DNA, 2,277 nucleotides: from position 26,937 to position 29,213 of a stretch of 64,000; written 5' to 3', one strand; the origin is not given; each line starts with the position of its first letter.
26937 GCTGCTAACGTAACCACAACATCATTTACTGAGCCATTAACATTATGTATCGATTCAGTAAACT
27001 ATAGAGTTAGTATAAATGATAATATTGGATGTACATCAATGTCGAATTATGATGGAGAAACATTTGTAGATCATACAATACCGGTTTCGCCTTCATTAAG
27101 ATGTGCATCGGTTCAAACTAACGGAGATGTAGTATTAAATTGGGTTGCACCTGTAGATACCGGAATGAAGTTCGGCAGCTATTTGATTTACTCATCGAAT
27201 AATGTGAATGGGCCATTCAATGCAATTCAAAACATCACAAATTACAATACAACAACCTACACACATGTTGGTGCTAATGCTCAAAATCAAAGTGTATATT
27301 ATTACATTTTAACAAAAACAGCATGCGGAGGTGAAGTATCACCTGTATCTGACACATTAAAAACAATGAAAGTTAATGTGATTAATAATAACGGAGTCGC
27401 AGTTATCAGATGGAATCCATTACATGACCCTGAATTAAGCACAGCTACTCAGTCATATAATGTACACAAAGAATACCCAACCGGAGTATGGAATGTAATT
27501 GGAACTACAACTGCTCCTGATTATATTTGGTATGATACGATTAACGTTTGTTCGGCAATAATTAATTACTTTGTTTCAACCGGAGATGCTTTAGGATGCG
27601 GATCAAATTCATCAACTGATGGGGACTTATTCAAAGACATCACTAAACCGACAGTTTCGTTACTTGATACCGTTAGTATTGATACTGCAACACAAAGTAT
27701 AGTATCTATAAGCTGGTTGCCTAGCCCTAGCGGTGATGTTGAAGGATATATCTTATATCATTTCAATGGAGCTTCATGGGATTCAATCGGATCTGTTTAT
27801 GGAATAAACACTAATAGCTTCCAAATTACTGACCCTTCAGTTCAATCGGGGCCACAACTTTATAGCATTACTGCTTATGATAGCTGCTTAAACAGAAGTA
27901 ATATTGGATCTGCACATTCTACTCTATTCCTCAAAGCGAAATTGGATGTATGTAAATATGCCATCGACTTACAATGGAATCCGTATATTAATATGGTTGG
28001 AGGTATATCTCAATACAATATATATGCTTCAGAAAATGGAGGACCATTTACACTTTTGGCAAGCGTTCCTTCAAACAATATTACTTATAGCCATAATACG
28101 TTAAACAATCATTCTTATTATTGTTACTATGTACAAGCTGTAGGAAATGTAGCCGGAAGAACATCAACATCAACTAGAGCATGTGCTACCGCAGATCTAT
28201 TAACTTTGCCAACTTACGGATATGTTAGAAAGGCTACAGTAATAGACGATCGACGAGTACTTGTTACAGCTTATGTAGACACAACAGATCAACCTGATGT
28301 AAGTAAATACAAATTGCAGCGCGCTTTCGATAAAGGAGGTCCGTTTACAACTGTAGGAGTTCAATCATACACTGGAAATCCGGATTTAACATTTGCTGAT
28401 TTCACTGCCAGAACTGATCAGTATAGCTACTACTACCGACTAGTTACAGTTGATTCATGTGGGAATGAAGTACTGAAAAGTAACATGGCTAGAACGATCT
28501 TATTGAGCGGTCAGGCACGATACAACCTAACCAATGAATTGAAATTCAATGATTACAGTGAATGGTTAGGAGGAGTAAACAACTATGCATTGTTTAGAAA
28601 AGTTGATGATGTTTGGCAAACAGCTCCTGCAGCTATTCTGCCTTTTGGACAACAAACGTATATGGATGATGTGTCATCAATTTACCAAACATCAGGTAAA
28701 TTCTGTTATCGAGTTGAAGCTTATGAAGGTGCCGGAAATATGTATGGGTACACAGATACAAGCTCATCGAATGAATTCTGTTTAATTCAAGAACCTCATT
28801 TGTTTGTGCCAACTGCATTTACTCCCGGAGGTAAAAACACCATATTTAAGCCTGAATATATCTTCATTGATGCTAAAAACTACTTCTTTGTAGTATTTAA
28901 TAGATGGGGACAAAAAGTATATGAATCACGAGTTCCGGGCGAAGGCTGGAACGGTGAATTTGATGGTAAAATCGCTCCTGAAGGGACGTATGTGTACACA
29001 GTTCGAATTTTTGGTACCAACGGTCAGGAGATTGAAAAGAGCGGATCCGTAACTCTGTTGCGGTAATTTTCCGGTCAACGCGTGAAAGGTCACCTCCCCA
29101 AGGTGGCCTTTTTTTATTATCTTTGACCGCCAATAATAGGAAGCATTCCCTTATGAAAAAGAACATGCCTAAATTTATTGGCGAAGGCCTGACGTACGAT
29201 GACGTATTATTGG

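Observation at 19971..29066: Giant (3,031-codon) monocistronic T9SS type-B-CTD surface protein built from a reiterated four-cysteine two-domain module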

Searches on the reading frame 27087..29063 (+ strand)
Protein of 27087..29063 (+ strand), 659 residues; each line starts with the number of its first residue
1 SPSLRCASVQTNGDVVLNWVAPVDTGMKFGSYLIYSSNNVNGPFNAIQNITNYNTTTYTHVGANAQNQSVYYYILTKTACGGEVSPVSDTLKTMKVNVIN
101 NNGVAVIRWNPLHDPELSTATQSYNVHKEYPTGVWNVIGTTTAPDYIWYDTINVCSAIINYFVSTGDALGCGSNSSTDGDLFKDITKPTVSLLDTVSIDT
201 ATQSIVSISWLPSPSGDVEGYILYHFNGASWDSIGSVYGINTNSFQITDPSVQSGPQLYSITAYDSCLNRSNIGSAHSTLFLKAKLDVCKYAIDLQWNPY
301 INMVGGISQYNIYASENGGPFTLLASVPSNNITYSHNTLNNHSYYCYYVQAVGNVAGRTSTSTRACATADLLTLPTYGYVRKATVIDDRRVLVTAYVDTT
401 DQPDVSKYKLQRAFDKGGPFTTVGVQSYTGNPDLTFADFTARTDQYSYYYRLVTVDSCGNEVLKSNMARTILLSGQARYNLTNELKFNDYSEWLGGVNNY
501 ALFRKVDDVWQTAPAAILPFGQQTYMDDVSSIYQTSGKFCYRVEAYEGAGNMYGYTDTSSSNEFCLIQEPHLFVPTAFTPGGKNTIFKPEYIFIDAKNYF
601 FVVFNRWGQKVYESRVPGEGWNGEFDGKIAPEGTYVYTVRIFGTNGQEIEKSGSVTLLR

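Call 80: find_homologous_proteins(query=A3, max_evalue=1e-10)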
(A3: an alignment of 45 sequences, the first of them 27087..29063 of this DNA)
Query A3 (45 sequences) (659 aa, profile of the alignment): 289 proteins with E <= 1e-10 among 8000 candidates; the best 120 are listed.
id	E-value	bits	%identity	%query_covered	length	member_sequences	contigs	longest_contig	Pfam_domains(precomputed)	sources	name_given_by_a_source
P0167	0.0e+0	1090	66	100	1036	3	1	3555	PF13585.13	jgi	-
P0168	3.5e-293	992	69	100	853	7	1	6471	PF13585.13,PF00041.28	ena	-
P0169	1.1e-283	961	74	100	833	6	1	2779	PF13585.13,PF00041.28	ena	-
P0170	2.2e-280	950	67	100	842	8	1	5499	PF13585.13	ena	-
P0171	1.5e-269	914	42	100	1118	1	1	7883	PF13585.13,PF00041.28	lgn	-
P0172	1.1e-268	911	42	100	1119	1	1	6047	PF13585.13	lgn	-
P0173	7.2e-264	895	44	100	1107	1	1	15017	PF13585.13,PF00041.28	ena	-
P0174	2.4e-261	887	42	100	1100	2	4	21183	PF13585.13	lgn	-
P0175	1.2e-259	881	42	100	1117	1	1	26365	PF13585.13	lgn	-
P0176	1.3e-259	881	42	100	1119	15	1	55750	PF13585.13,PF00041.28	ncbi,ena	-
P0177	8.4e-259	879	47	100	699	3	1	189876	PF13585.13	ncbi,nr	ncbi:MAG: gliding motility-associated C-terminal domain-containing protein [Bacteroidetes bacterium]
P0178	6.8e-257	872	41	100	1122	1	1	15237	PF13585.13,PF21910.3,PF00041.28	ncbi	ncbi:MAG: hypothetical protein Fur0041_11490 [Bacteroidia bacterium]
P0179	1.1e-256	872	42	100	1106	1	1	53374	PF13585.13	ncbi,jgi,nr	ncbi:MAG TPA: gliding motility-associated C-terminal domain-containing protein [Bacteroidia bacteriu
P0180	5.5e-256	869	41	100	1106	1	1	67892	PF13585.13,PF21910.3,PF00041.28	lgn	-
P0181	7.1e-256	869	42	100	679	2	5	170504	PF13585.13,PF00041.28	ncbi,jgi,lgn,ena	-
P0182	4.5e-255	866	40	100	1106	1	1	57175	PF13585.13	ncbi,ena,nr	ncbi:MAG: hypothetical protein FD123_3653 [Bacteroidetes bacterium]|nr:MAG: hypothetical protein FD1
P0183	5.3e-255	866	42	100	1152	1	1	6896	PF13585.13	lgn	-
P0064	8.4e-255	865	40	100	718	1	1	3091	PF13585.13,PF00041.28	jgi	jgi:gliding motility-associated-like protein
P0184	1.2e-254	865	42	100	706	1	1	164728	PF13585.13,PF00041.28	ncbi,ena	-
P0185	4.0e-254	863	42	100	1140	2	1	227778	PF13585.13,PF00041.28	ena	-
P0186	4.0e-254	863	39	100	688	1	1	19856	PF13585.13,PF00041.28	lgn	-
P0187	1.9e-253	861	42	100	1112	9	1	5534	PF13585.13,PF00041.28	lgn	-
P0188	5.6e-253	859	41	100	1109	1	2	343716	PF13585.13,PF00041.28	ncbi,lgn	-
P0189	5.7e-253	859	40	100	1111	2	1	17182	PF13585.13,PF00041.28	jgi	jgi:hypothetical protein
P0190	1.1e-252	858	41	100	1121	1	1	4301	PF13585.13,PF00041.28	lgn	-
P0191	8.3e-252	856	40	100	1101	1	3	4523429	PF13585.13,PF00041.28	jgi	jgi:hypothetical protein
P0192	1.1e-251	855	41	99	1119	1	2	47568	PF13585.13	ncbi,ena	-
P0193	3.4e-251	854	41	100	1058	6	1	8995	PF13585.13,PF00041.28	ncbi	ncbi:MAG: T9SS type B sorting domain-containing protein, partial [Bacteroidia bacterium]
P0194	7.6e-251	852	41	100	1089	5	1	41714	PF13585.13,PF00041.28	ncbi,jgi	-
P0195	4.7e-250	850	40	100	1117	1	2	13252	PF13585.13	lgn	-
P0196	5.7e-250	850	39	100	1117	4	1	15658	PF13585.13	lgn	-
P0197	5.9e-250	849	41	100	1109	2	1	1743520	PF13585.13,PF00041.28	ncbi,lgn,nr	ncbi:MAG: hypothetical protein JWO09_1033 [Bacteroidetes bacterium]|nr:hypothetical protein [Bactero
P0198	2.8e-249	847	40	100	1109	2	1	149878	PF13585.13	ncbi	-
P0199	1.5e-248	845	38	100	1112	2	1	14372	PF13585.13,PF00041.28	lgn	-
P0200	1.6e-248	845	42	100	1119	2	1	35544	PF13585.13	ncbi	ncbi:gliding motility-associated C-terminal domain-containing protein [Bacteroidota bacterium]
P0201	2.3e-248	844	37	100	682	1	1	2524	PF13585.13,PF00041.28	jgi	jgi:gliding motility-associated-like protein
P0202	5.6e-248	843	40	100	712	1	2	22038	PF13585.13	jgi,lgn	-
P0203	6.0e-248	843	39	100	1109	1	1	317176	PF13585.13,PF00041.28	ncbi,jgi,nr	ncbi:MAG: hypothetical protein K0Q95_1419 [Bacteroidota bacterium]|jgi:hypothetical protein|nr:hypot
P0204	2.4e-247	841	41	100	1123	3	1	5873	PF13585.13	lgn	-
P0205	3.6e-247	840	42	100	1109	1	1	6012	PF13585.13,PF00041.28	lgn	-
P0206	3.9e-247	840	40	100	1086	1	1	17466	PF13585.13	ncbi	-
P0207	1.5e-246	838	39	100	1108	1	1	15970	PF13585.13,PF00041.28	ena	-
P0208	1.4e-245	835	39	100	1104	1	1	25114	PF13585.13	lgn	-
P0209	2.0e-245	835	39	100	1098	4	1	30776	PF13585.13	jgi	jgi:gliding motility-associated-like protein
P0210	2.3e-245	834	39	100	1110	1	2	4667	PF13585.13,PF00041.28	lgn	-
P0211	3.4e-245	834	41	100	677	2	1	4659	PF13585.13,PF00041.28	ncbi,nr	ncbi:MAG: hypothetical protein C0592_07030 [Marinilabiliales bacterium]|nr:MAG: hypothetical protein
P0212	3.9e-245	834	38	100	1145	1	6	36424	PF13585.13,PF00041.28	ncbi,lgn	-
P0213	7.3e-245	833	40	100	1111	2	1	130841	PF13585.13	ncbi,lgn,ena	-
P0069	7.5e-245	833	40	100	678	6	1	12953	PF13585.13,PF00041.28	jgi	-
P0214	8.8e-245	832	41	100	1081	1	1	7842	PF13585.13,PF00041.28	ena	-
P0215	1.3e-244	832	39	100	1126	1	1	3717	PF13585.13,PF00041.28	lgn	-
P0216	1.5e-244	832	38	100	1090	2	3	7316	PF13585.13,PF00041.28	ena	-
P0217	1.7e-244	831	40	100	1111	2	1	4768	PF13585.13,PF00041.28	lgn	-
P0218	3.0e-244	831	39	100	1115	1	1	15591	PF13585.13,PF00041.28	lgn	-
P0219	4.8e-244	830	38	100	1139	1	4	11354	PF13585.13,PF00041.28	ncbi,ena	-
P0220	5.3e-244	830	40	100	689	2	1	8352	PF13585.13,PF00041.28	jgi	jgi:gliding motility-associated-like protein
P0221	6.4e-244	830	42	100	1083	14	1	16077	PF13585.13,PF00041.28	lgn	-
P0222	9.8e-244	829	40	100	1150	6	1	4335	PF13585.13,PF00041.28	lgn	-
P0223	6.4e-243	826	38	100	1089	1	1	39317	PF13585.13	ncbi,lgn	-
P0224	3.8e-242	824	39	100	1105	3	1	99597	PF13585.13,PF00041.28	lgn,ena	-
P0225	9.8e-242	822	38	100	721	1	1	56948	PF13585.13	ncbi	ncbi:MAG: gliding motility-associated C-terminal domain-containing protein [Bacteroidia bacterium]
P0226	1.7e-241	822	38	100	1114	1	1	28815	PF13585.13,PF00041.28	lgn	-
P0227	2.3e-241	821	36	100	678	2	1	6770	PF13585.13,PF09294.17,PF00041.28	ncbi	-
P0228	3.2e-241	821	39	100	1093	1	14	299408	PF13585.13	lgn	-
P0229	3.8e-241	820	38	100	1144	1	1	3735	PF13585.13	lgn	-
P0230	5.6e-241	820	39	100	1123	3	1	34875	PF13585.13,PF00041.28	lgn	-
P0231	1.2e-239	815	42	100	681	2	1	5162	PF13585.13,PF00041.28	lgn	-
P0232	3.5e-238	811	38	100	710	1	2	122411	PF13585.13,PF00041.28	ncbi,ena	-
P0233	3.7e-238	810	38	100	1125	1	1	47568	PF13585.13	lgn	-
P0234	6.1e-238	810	39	100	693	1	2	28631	PF13585.13,PF00041.28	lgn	-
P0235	1.1e-237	809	39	100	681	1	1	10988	PF13585.13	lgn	-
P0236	1.2e-235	802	39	100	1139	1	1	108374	PF13585.13,PF00041.28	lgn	-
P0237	3.2e-235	801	37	100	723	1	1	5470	PF13585.13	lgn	-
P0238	3.2e-235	801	37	100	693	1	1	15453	PF13585.13,PF00041.28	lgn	-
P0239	1.4e-234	799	40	100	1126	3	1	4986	PF13585.13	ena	-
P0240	3.9e-234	797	38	100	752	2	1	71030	PF13585.13,PF00041.28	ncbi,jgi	ncbi:MAG: gliding motility-associated C-terminal domain-containing protein [Bacteroidales bacterium]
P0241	6.2e-234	797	35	100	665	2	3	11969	PF13585.13,PF00041.28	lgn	-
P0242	1.4e-233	795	49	97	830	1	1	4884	PF13585.13,PF00041.28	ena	-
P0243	3.6e-232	791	37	100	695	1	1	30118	PF13585.13,PF00041.28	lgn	-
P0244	4.0e-230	784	39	100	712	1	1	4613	PF13585.13,PF00041.28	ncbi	-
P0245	1.4e-229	782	38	100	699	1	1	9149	PF13585.13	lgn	-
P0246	1.7e-228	779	38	100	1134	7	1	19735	PF13585.13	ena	-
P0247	5.1e-228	777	39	100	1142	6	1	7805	PF13585.13,PF00041.28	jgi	jgi:gliding motility-associated-like protein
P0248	9.9e-227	773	40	100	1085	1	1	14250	PF13585.13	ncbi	-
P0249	4.0e-226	771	38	100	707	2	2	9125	PF13585.13,PF00041.28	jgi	jgi:gliding motility-associated-like protein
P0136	8.4e-226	770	37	100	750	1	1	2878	PF13585.13,PF00041.28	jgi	jgi:gliding motility-associated-like protein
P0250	1.5e-225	769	37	100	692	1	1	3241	PF13585.13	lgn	-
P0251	4.6e-225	767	37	100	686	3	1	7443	PF13585.13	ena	-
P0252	7.8e-225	766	34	100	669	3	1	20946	PF13585.13,PF00041.28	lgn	-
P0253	5.8e-224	764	34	100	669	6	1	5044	PF13585.13,PF00041.28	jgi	-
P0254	6.4e-224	763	38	100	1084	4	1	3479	PF13585.13,PF00041.28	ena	-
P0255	4.0e-223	761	35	100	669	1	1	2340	PF13585.13,PF00041.28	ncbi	-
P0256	5.3e-223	760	34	100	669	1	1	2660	PF13585.13,PF00041.28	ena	-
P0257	1.8e-221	755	39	99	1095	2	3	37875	PF13585.13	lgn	-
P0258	4.7e-221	754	38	99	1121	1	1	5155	PF13585.13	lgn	-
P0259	1.1e-220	753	34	100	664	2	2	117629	PF13585.13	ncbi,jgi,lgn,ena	jgi:gliding motility-associated-like protein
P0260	1.4e-220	752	37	100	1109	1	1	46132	PF13585.13,PF00041.28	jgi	jgi:gliding motility-associated-like protein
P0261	2.2e-220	752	37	100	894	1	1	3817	PF13585.13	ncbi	-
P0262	2.6e-220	752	40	100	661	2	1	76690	PF13585.13,PF19077.7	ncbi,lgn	-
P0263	7.5e-220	750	37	96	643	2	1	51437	PF13585.13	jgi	jgi:gliding motility-associated-like protein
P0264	1.3e-218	746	34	100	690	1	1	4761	PF13585.13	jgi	jgi:gliding motility-associated-like protein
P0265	1.0e-216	740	38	100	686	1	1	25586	PF13585.13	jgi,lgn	-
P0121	9.0e-216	737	32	100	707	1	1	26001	PF13585.13,PF09294.17,PF00041.28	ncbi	-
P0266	3.3e-214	731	36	100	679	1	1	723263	PF13585.13,PF00041.28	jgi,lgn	-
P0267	1.0e-208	713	36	100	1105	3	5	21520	PF13585.13,PF00041.28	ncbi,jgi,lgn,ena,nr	ncbi:MAG TPA: gliding motility-associated C-terminal domain-containing protein [Flavobacteriales bac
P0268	1.6e-207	709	34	100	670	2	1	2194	PF13585.13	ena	-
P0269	1.8e-206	706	35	99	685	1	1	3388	PF13585.13,PF00041.28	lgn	-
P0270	6.3e-206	704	34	100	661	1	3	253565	PF13585.13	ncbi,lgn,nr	ncbi:MAG: gliding motility-associated C-terminal domain-containing protein [Bacteroidetes bacterium]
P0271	2.4e-205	702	34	100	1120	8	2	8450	PF13585.13,PF00041.28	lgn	-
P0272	2.8e-204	698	33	100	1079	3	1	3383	PF13585.13,PF00041.28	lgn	-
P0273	2.4e-203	695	39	100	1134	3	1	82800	PF13585.13,PF00041.28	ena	-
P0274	2.5e-202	692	36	99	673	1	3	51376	PF13585.13,PF00041.28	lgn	-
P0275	7.0e-202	691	33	100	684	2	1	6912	PF13585.13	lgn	-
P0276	2.3e-201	689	50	100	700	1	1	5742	PF13585.13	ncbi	ncbi:MAG: gliding motility-associated C-terminal domain-containing protein, partial [Bacteroidota ba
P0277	2.6e-201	689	36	100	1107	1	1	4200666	PF13585.13,PF00041.28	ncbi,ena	-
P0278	3.3e-201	688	33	99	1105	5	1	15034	PF13585.13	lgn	-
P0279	3.3e-199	682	33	99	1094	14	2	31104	PF13585.13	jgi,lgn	jgi:hypothetical protein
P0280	1.0e-198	680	30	100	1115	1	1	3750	PF13585.13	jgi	jgi:hypothetical protein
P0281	1.2e-198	680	34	99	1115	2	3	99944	PF13585.13,PF00041.28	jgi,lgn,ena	-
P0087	3.1e-198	679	36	100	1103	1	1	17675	PF13585.13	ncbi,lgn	-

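Call 81: find_encoding_contigs(protein=P0277, flank=8000, max_places=2)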
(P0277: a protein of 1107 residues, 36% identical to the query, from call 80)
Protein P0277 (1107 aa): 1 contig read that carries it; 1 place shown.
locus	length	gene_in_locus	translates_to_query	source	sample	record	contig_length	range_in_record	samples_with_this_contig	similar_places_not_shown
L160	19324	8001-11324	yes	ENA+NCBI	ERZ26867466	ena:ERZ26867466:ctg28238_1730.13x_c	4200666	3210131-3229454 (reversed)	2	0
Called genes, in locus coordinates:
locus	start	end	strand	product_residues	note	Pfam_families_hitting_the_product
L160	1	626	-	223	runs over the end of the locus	PF10988:DUF2807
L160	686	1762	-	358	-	PF09411:PagL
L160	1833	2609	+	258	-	PF01503:PRA-PH (faint), PF03819:MazG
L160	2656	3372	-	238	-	PF14771:DUF4476 (weak)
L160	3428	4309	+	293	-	PF00106:adh_short, PF08659:KR, PF13561:adh_short_C2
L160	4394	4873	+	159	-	-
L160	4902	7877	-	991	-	PF19081:Ig_7 (faint), PF19408:PKD_6, PF13585:CHU_C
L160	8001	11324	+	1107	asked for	PF00041:fn3 (faint), PF13585:CHU_C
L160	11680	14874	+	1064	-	PF11028:TMEM260_N, PF28497:DUF8416, PF28495:TMEM260_2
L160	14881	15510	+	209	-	PF01522:Polysacc_deac_1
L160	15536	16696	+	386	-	PF01553:Acyltransferase (weak)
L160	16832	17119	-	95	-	PF06902:Fer4_19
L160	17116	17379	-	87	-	-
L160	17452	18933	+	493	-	PF00070:Pyr_redox (faint), PF00890:FAD_binding_2 (faint), PF01266:DAO, PF01593:Amino_oxidase, PF03486:HI0933_like (faint), PF07992:Pyr_redox_2 (faint), PF13450:NAD_binding_8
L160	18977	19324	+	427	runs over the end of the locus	PF05572:Peptidase_M43, PF18962:Por_Secre_tail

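Call 82: find_encoding_contigs(protein=P0191, flank=8000, max_places=2)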
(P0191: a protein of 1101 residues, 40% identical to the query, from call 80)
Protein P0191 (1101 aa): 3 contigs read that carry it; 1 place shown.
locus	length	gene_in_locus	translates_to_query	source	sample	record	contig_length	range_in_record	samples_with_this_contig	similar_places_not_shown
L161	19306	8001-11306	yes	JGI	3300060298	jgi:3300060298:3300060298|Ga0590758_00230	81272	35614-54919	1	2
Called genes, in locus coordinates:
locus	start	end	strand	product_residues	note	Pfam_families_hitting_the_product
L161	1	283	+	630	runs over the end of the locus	PF13522:GATase_6, PF13537:GATase_7, PF00733:Asn_synthase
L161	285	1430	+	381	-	PF00534:Glycos_transf_1, PF13692:Glyco_trans_1_4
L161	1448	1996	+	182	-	PF00132:Hexapep (faint)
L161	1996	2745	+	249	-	PF00535:Glycos_transf_2, PF10111:Glyco_tranf_2_2, PF13641:Glyco_tranf_2_3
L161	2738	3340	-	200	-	PF01177:Asp_Glu_race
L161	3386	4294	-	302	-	PF19573:DUF6089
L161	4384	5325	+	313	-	PF00478:IMPDH, PF03060:NMO, PF05690:ThiG, PF01070:FMN_dh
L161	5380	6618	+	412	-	PF00675:Peptidase_M16, PF05193:Peptidase_M16_C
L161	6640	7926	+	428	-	PF05193:Peptidase_M16_C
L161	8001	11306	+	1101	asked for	PF00041:fn3 (faint), PF13585:CHU_C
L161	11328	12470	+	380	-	PF18962:Por_Secre_tail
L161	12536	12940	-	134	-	-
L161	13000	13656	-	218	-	PF00156:Pribosyltran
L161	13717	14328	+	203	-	PF00293:NUDIX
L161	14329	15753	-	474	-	PF00578:AhpC-TSA, PF08534:Redoxin, PF13728:TraF (weak), PF13098:Thioredoxin_2, PF13905:Thioredoxin_8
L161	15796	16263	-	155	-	PF01467:CTP_transf_like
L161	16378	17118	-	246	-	PF10677:DUF2490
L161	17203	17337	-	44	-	-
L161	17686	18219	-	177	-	PF03602:Cons_hypoth95, PF05175:MTS, PF13847:Methyltransf_31, PF13649:Methyltransf_25 (weak)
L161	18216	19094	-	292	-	PF12864:DUF3822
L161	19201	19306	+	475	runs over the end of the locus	PF05970:PIF1, PF13604:AAA_30, PF09848:SLFN-g3_helicase (weak), PF13245:AAA_19, PF13538:UvrD_C_2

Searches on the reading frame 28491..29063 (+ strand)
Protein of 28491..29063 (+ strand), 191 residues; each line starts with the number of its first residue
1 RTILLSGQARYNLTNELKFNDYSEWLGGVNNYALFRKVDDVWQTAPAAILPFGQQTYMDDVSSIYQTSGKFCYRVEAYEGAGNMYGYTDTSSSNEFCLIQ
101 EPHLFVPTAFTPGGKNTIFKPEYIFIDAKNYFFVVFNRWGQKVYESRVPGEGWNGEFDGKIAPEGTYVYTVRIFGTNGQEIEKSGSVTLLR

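Call 64: search_solved_structures(query=window:28491-29063:+, max_evalue=10, show_alignments=3)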
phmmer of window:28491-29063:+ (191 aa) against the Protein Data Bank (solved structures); distinct sequences matched with E-value up to 10: 1.
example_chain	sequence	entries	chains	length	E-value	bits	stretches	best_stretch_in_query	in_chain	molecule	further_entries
9flp_A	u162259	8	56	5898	0.0019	21.2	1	131-173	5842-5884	The grappling hook protein A in the bacterium Aureispira sp. CCB-QB1 | The grappling hook protein A (GhpA) in the bacterium Aureispira sp. CCB-QB1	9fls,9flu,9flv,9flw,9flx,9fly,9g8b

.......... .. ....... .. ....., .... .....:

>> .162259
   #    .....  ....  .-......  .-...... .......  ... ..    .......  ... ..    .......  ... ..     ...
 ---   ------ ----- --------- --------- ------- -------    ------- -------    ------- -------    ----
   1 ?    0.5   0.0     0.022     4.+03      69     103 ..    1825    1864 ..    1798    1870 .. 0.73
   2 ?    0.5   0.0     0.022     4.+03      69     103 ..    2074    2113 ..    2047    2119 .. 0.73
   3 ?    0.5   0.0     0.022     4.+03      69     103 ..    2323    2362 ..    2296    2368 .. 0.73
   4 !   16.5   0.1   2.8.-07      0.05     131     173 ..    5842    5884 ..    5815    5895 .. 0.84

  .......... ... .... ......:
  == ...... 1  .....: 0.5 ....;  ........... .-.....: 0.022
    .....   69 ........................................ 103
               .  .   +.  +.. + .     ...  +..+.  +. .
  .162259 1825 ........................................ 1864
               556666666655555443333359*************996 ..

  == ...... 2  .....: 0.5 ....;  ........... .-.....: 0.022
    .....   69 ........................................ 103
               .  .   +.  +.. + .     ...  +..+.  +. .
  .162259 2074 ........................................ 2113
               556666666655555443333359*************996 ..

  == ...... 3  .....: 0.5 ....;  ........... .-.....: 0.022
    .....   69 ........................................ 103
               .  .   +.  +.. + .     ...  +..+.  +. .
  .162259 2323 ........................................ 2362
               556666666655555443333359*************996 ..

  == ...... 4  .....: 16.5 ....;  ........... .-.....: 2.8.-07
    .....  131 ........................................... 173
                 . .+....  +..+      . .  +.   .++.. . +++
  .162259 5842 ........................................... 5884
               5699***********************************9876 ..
